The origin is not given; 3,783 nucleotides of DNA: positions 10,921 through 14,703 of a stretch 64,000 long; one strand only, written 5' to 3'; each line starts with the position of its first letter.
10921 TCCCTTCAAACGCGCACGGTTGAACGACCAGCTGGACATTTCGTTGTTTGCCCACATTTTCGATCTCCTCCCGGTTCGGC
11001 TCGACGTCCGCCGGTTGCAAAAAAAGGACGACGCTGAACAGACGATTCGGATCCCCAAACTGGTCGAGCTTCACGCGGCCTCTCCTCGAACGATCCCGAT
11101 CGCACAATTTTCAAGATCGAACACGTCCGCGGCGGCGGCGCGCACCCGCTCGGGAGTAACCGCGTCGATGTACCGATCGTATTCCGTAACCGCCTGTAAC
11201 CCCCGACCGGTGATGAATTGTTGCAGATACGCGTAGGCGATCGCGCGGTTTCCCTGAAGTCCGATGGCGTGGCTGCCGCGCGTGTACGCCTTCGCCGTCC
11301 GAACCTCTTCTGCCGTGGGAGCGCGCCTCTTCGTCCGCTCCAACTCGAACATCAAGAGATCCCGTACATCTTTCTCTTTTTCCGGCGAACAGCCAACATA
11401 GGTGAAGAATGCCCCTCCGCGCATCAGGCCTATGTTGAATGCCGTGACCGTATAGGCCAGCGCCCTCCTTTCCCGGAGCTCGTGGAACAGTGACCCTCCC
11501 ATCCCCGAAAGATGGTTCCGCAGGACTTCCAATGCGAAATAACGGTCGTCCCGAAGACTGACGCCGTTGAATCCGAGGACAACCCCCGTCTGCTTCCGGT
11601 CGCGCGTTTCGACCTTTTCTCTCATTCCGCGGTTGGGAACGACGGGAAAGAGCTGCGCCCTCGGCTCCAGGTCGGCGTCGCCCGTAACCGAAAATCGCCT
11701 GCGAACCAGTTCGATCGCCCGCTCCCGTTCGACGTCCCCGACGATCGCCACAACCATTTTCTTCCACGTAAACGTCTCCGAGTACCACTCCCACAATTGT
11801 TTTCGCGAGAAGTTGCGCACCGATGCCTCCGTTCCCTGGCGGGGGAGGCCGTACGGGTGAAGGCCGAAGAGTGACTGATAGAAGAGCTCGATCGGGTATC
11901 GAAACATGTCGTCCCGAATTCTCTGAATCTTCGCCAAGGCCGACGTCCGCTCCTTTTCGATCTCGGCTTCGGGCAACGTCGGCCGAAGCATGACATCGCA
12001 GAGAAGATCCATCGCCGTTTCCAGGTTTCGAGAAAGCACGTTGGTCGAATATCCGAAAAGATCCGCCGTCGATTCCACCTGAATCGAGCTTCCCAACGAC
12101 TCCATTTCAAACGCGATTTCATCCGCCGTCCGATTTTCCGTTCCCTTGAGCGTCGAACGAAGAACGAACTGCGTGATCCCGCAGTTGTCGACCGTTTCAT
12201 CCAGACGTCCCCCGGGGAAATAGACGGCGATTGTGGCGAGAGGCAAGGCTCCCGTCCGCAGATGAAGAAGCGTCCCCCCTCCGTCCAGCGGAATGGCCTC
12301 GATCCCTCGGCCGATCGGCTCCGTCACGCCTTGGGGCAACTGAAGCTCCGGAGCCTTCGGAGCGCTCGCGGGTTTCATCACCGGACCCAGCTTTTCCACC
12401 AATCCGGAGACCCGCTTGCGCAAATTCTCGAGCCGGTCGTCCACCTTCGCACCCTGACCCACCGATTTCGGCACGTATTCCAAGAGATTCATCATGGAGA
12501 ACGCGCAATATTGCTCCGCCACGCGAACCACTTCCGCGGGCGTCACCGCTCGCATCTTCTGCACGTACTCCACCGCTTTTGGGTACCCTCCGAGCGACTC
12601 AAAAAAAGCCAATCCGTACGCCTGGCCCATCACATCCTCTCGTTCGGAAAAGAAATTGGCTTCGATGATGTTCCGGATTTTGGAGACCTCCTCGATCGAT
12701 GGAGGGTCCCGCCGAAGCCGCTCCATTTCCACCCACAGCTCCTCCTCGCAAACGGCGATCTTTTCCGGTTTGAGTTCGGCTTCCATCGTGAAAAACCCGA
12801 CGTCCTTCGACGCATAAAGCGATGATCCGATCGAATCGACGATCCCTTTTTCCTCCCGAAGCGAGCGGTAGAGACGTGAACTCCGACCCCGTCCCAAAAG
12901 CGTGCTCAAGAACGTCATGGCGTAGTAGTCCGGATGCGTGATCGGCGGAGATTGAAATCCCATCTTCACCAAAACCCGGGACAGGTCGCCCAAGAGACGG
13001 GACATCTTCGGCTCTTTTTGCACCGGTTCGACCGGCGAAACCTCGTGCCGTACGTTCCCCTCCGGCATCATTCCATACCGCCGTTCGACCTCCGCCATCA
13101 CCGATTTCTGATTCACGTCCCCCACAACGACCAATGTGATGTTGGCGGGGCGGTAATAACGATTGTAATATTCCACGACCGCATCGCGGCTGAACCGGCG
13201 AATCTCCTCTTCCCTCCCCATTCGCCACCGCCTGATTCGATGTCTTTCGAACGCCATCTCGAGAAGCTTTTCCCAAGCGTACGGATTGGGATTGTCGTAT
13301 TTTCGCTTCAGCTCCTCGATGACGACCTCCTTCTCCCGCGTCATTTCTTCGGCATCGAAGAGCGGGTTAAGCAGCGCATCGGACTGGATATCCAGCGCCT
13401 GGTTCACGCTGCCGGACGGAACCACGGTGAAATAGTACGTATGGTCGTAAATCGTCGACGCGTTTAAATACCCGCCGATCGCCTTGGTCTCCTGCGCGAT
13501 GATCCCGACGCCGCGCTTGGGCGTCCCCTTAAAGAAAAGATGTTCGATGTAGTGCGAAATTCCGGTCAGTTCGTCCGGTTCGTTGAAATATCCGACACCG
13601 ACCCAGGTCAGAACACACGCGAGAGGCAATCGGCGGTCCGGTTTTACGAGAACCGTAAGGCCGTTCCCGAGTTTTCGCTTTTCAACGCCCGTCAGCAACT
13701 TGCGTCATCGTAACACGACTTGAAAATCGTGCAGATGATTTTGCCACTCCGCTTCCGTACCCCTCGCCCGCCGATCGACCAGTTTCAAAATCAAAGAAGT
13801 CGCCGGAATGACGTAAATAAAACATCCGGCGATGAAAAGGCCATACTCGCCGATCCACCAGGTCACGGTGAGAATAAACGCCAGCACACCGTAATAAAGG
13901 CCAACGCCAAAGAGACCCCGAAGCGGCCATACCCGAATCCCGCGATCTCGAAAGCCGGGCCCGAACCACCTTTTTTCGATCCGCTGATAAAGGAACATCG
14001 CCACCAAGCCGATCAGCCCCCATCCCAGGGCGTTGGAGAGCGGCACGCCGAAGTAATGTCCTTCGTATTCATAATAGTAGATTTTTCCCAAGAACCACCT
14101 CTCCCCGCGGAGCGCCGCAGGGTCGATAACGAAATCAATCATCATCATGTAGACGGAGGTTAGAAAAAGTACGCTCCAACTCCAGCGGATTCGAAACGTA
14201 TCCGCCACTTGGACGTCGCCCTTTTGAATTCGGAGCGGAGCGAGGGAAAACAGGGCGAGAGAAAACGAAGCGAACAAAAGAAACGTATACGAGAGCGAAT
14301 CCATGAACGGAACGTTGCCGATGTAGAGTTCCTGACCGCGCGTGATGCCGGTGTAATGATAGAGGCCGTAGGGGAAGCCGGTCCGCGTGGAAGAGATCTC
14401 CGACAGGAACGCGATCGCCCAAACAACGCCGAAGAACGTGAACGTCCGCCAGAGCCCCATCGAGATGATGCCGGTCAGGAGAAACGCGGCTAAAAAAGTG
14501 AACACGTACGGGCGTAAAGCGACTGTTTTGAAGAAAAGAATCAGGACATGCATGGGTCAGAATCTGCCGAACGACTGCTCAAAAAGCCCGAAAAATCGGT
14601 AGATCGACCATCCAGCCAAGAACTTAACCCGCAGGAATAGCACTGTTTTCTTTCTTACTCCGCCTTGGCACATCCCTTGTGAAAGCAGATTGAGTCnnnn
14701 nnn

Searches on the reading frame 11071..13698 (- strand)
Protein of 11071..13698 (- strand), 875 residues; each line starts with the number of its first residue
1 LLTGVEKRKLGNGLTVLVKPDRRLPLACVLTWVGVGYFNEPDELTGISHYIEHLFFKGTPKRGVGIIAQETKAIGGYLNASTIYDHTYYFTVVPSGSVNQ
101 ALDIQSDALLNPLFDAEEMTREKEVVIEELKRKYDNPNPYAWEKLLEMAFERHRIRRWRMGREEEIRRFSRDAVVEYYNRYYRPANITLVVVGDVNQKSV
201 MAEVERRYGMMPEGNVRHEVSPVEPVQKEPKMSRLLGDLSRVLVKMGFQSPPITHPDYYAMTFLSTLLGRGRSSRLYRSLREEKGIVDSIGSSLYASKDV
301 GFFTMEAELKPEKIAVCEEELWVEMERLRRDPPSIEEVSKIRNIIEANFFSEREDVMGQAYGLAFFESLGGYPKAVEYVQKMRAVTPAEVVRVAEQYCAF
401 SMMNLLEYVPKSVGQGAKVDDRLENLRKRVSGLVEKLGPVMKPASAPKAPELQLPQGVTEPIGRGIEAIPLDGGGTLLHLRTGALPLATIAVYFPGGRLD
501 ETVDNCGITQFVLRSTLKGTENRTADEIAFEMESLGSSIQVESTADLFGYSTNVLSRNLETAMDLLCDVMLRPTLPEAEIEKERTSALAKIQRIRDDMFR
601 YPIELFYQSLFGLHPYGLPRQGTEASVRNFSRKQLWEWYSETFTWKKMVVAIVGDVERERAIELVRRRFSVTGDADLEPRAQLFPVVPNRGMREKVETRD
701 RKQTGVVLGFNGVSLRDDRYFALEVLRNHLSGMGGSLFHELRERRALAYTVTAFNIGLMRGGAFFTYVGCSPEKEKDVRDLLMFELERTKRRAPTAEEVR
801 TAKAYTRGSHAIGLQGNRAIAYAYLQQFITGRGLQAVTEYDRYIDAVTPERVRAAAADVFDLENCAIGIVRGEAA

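Call 35: search_protein_families(library=pfam, proteins=[window:11071-13698:-], max_evalue=0.0001)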
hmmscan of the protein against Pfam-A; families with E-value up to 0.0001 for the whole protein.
window:11071-13698:- (875 aa): 2 families
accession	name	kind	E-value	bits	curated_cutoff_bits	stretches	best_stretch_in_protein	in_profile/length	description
PF05193.26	Peptidase_M16_C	-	1.5e-65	220.9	23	2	169-344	2-180/181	Peptidase M16 inactive domain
PF00675.25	Peptidase_M16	-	8.5e-47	159.2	22.3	2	28-155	14-141/149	Insulinase (Peptidase family M16)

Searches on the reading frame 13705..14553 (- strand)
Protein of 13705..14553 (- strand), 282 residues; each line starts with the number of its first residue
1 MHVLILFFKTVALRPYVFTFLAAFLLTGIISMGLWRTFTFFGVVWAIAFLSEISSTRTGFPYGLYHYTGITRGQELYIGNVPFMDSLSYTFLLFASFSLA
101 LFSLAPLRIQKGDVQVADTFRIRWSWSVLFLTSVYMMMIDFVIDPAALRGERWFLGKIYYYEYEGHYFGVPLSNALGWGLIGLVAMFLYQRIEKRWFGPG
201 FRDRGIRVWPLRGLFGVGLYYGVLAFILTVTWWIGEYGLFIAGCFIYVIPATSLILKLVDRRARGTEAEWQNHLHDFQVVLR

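Call 35: search_protein_families(library=pfam, proteins=[window:13705-14553:-], max_evalue=0.0001)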
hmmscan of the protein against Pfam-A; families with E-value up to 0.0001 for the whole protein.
window:13705-14553:- (282 aa): 1 family
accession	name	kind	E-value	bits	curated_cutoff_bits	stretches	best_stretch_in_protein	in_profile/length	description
PF04240.17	Caroten_synth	-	4.3e-23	82.8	25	1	21-242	10-201/209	Carotenoid biosynthesis protein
